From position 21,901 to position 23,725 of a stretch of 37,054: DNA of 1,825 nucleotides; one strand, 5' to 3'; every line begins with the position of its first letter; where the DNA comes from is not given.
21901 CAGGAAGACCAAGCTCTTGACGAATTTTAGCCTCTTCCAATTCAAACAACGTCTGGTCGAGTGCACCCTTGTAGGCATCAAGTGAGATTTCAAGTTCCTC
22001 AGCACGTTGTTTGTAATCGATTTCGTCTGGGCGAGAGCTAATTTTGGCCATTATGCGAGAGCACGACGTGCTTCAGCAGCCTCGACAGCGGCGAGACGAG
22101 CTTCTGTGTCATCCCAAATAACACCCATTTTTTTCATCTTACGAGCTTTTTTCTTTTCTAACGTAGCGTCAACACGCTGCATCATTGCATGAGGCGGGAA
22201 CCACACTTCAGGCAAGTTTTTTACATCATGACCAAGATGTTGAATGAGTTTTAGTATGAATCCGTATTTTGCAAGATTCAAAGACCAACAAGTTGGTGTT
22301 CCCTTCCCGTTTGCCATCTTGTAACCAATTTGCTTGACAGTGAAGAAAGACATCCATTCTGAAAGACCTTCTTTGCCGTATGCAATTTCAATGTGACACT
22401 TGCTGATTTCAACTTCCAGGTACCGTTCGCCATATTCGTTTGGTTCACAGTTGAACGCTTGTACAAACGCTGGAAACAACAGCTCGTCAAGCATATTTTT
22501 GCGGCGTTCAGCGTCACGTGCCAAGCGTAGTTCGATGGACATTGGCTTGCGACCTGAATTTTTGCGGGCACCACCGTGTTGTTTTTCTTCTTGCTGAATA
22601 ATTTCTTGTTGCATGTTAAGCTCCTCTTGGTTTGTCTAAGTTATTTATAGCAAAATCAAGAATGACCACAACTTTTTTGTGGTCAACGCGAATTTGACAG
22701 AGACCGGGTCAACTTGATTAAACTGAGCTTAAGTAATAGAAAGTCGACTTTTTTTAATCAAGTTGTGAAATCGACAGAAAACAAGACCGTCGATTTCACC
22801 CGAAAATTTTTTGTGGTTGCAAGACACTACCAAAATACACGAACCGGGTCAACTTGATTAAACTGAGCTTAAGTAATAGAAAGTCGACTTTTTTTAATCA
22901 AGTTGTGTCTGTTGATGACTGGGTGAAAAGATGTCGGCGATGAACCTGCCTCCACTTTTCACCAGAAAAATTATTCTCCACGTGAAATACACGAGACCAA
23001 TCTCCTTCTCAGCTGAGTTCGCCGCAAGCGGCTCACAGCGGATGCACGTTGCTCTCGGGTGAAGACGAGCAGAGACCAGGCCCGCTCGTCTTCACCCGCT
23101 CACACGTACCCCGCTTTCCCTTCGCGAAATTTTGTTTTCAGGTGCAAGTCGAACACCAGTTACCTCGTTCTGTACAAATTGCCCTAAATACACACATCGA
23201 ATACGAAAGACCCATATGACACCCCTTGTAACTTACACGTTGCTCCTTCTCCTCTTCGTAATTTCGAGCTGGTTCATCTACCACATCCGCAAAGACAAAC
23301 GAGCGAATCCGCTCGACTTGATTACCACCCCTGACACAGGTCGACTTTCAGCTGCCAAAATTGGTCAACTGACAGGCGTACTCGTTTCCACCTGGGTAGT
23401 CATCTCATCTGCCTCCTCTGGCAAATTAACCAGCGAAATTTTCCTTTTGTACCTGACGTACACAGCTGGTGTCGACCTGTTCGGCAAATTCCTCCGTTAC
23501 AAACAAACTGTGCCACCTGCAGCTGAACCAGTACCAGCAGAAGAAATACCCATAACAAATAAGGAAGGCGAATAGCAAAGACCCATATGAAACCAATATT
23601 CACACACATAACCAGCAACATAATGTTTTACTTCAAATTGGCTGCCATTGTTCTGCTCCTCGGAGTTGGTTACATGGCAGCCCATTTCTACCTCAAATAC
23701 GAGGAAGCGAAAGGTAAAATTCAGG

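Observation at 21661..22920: Two clusters of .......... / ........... sites bracket a 187-aa + 55-aa gene pair; candidate novel control or origin module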

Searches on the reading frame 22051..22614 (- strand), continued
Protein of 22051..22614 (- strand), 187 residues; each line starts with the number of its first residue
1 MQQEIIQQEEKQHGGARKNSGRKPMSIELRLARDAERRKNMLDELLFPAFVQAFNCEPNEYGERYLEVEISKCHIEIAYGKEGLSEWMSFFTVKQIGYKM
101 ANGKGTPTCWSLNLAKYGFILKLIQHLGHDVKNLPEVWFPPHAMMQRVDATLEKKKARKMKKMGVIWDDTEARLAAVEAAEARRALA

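Call 64: search_protein_families(library=pfam, proteins=[L011:2046-2684:+, L011:2696-3265:+, L011:4176-4616:+, L011:4603-6552:+, L011:1825-2037:+, L006:645-1028:+, L006:1052-1531:+, L006:1521-2789:+, L006:2823-4031:+, L011:3670-3957:+], max_evalue=0.01)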
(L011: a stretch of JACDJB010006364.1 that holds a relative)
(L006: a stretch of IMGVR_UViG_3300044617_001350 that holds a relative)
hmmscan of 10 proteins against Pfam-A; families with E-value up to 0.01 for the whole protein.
L011:2046-2684:+ (212 aa): 1 family
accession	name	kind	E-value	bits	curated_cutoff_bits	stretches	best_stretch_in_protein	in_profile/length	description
PF00303.24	Thymidylat_synt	-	0.00048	19.8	24.3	1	140-210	144-215/266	Thymidylate synthase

L011:2696-3265:+ (189 aa): 0 families

L011:4176-4616:+ (146 aa): 0 families

L011:4603-6552:+ (649 aa): 3 families
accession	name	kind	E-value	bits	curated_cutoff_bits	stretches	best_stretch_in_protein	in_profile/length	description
PF03237.21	Terminase_6N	-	1.6e-18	67.6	22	1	76-310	2-215/215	Terminase large subunit, T4likevirus-type, N-terminal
PF17289.8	Terminase_6C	-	8.5e-08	32.8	22.6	1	332-458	12-144/155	Terminase RNaseH-like domain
PF14890.11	Intein_splicing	-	4.7e-06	26.9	35.8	1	472-602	10-155/155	Intein splicing domain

L011:1825-2037:+ (70 aa): 0 families

L006:645-1028:+ (127 aa): 0 families

L006:1052-1531:+ (159 aa): 1 family
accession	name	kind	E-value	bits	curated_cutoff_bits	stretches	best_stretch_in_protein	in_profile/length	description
PF02796.21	HTH_7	-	0.006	17.1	23.8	1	51-86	5-43/45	Helix-turn-helix domain of resolvase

L006:1521-2789:+ (422 aa): 0 families

L006:2823-4031:+ (402 aa): 1 family
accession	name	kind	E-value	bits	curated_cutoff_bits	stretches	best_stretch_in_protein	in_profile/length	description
PF13264.11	DUF4055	-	1.5e-26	93.6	25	1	227-361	3-134/140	Domain of unknown function (DUF4055)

L011:3670-3957:+ (95 aa): 0 families

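Call 65: search_protein_families(library=pfam, proteins=[L013:3485-5428:+, L013:5428-6174:+, L013:6181-6837:+, L013:7097-7438:-, L013:7173-7511:+, L013:7549-7767:-, L013:7744-7932:+, L013:8752-9051:+, L013:9317-11401:-, L013:12855-14087:-], max_evalue=0.01)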
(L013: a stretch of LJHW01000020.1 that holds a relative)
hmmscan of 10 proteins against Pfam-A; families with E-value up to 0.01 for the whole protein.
L013:3485-5428:+ (647 aa): 2 families
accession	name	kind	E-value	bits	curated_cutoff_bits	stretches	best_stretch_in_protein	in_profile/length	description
PF13589.12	HATPase_c_3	-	2.2e-18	67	25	1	24-139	3-107/137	Histidine kinase-, DNA gyrase B-, and HSP90-like ATPase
PF02518.31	HATPase_c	-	0.0064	17.4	26.4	0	26-75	8-59/111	Histidine kinase-, DNA gyrase B-, and HSP90-like ATPase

L013:5428-6174:+ (248 aa): 0 families

L013:6181-6837:+ (218 aa): 3 families
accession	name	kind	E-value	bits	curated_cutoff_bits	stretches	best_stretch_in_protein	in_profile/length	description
PF18475.7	PIN7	-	4.8e-19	69.4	34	1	7-106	1-103/103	PIN domain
PF18479.7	PIN_11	-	0.00044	20.8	26.6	1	4-107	4-113/118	PIN like domain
PF01936.24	NYN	-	0.0061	17.5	24.2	1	56-107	68-118/145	NYN domain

L013:7097-7438:- (113 aa): 1 family
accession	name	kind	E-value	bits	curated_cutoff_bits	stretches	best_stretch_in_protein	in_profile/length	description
PF01402.27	RHH_1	-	1.2e-05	25.5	20.5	1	54-89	2-37/39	Ribbon-helix-helix protein, copG family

L013:7173-7511:+ (112 aa): 0 families

L013:7549-7767:- (72 aa): 0 families

L013:7744-7932:+ (62 aa): 0 families

L013:8752-9051:+ (99 aa): 0 families

L013:9317-11401:- (694 aa): 0 families

L013:12855-14087:- (410 aa): 2 families
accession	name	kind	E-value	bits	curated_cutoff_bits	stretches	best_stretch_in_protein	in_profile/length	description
PF13567.11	DUF4131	-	2.5e-27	96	31.6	1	37-218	3-162/165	Domain of unknown function (DUF4131)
PF03772.21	Competence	-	4.5e-06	26.7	23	1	261-291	1-31/270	Competence protein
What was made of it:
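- One homologue lies in a non-phage island beside an RHH gene (call 65).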

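Call 67: search_dna_similar(query=window:22051-22614:-, collection=phages, mode=protein, max_evalue=0.01, max_rows=30)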
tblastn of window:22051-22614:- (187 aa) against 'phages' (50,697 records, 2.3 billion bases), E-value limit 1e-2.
No match.

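Call 68: search_dna_similar(query=P0025, collection=phages, mode=protein, max_evalue=0.01, max_rows=30)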
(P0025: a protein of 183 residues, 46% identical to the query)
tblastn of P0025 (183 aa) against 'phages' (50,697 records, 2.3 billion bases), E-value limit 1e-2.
No match.

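Call 104: search_dna_similar(query=P0025, collection=plasmids, mode=protein, max_evalue=0.01, max_rows=15)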
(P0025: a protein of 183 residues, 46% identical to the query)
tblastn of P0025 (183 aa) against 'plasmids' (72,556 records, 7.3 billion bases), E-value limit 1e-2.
No match.

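Call 105: search_dna_similar(query=window:22051-22614:-, collection=plasmids, mode=protein, max_evalue=0.01, max_rows=15)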
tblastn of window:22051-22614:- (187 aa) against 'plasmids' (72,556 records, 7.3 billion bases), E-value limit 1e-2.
No match.
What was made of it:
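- On Iteron-type replicon (Rep initiator plus iterons): No homologue in PLSDB plasmids (calls 104, 105).
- No homologue exists in 72,556 plasmids (calls 104, 105).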

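Call 107: find_homologous_proteins(query=A7, max_evalue=0.001)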
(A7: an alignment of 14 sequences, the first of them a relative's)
Query A7 (14 sequences) (183 aa, profile of the alignment): 18 proteins with E <= 0.001 among 8000 candidates.
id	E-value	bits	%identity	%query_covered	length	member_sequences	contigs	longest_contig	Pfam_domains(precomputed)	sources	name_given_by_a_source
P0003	8.2e-59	216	36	74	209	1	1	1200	PF02178.25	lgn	-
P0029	8.9e-54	199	39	82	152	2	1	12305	-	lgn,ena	-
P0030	5.7e-53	197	35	83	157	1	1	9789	-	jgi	jgi:hypothetical protein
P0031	1.3e-52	196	40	84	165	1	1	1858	-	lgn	-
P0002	5.4e-52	194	100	100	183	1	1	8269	-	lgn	-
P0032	9.1e-51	190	34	85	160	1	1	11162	-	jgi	jgi:hypothetical protein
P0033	2.1e-50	188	36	69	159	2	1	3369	-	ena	-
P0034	7.4e-49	183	38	84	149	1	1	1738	-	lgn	-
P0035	8.7e-48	180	31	87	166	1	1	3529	-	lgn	-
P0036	1.6e-47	179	36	69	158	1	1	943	-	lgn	-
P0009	2.4e-47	179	29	84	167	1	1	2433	-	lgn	-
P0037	3.2e-47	178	37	79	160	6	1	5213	-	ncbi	-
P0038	6.3e-47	177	33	78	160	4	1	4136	-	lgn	-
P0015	9.5e-47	177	26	86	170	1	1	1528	-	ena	-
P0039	5.9e-46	174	31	85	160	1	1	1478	-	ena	-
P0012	1.9e-45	172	30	69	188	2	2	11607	-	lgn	-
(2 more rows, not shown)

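Call 108: find_encoding_contigs(protein=P0029, flank=4000, max_places=1)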
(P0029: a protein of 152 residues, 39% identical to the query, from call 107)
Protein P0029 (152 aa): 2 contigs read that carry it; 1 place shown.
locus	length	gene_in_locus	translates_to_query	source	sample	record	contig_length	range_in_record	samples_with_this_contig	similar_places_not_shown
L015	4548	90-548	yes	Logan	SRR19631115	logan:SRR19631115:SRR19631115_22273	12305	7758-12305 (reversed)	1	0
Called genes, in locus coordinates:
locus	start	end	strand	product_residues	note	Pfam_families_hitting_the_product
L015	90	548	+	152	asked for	-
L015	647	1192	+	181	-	-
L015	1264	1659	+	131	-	-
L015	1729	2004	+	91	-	-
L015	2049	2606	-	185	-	PF05838:Glyco_hydro_108, PF09374:PG_binding_3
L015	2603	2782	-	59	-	-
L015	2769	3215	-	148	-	-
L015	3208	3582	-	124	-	-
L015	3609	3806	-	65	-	-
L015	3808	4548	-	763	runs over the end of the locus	-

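Call 109: find_encoding_contigs(protein=P0032, flank=4000, max_places=1)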
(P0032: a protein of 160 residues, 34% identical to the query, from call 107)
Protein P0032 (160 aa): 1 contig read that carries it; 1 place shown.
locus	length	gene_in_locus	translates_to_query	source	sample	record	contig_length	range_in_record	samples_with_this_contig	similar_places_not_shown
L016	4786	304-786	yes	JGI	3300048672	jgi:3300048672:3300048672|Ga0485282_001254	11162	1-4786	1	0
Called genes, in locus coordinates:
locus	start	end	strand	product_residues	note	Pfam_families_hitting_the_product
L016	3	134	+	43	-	?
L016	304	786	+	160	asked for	-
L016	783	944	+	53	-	-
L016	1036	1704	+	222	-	-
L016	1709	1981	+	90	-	-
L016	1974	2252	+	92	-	-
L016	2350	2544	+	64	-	-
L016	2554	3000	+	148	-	-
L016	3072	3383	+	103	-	-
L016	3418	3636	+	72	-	-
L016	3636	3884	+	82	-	-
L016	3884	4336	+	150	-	-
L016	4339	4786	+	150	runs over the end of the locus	-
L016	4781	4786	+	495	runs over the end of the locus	PF03237:Terminase_6N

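Call 110: find_encoding_contigs(protein=P0012, flank=4000, max_places=1)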
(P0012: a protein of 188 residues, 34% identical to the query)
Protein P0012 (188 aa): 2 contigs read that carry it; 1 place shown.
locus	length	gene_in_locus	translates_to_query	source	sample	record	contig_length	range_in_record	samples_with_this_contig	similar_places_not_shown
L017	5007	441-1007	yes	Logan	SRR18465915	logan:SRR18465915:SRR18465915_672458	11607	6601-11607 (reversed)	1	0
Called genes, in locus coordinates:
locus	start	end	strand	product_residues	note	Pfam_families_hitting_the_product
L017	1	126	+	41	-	?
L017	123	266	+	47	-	-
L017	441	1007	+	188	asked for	-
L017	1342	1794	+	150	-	-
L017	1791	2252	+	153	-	-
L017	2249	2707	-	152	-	-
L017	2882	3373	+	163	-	-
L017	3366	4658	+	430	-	-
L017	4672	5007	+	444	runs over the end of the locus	PF13264:DUF4055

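Call 111: find_encoding_contigs(protein=P0002, flank=4000, max_places=1)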
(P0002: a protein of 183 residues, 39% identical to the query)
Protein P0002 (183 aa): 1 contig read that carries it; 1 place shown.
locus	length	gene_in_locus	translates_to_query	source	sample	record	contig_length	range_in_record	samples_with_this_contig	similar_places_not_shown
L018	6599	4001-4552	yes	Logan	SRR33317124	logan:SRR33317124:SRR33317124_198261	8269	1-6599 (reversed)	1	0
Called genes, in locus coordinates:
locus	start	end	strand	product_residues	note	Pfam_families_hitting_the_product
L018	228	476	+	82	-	-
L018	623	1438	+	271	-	PF11185:DUF2971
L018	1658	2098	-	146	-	-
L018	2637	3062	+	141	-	PF07460:NUMOD3 (weak)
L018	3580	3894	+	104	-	-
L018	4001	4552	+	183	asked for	-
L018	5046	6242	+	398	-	-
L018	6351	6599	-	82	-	?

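Call 112: find_encoding_contigs(protein=P0030, flank=4000, max_places=1)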
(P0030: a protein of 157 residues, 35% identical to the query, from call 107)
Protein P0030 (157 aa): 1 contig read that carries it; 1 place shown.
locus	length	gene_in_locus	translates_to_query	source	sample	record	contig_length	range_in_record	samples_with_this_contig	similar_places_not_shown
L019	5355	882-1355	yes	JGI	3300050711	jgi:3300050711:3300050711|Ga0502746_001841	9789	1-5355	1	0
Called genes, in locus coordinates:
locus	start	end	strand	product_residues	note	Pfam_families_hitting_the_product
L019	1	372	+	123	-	?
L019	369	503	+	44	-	-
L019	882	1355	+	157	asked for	-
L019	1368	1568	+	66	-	-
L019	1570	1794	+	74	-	-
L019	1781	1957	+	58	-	-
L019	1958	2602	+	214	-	PF07460:NUMOD3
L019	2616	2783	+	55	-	-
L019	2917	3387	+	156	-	-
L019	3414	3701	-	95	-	-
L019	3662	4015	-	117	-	-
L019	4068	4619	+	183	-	PF07460:NUMOD3 (faint)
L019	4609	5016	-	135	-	PF02557:VanY, PF13539:Peptidase_M15_4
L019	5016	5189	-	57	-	-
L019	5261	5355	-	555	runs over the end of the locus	PF12708:Pect-lyase_RHGA_epim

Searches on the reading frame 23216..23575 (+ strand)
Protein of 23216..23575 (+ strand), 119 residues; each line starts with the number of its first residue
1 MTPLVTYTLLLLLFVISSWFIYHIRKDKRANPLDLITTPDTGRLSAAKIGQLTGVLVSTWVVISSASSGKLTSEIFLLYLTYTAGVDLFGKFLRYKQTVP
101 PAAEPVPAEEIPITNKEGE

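Call 84: search_protein_families(library=phrogs, proteins=[window:23216-23575:+], max_evalue=0.01)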
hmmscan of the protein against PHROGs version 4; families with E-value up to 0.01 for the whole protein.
window:23216-23575:+ (119 aa): 1 family
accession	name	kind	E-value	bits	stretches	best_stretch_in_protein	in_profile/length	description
phrog_1322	-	moron, auxiliary metabolic gene and host takeover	1.2e-09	39.2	1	33-94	8-69/87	membrane protein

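Call 85: search_protein_families(library=pfam, proteins=[window:23216-23575:+], max_evalue=0.01)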
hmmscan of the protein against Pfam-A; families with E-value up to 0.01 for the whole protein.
window:23216-23575:+ (119 aa): 0 families
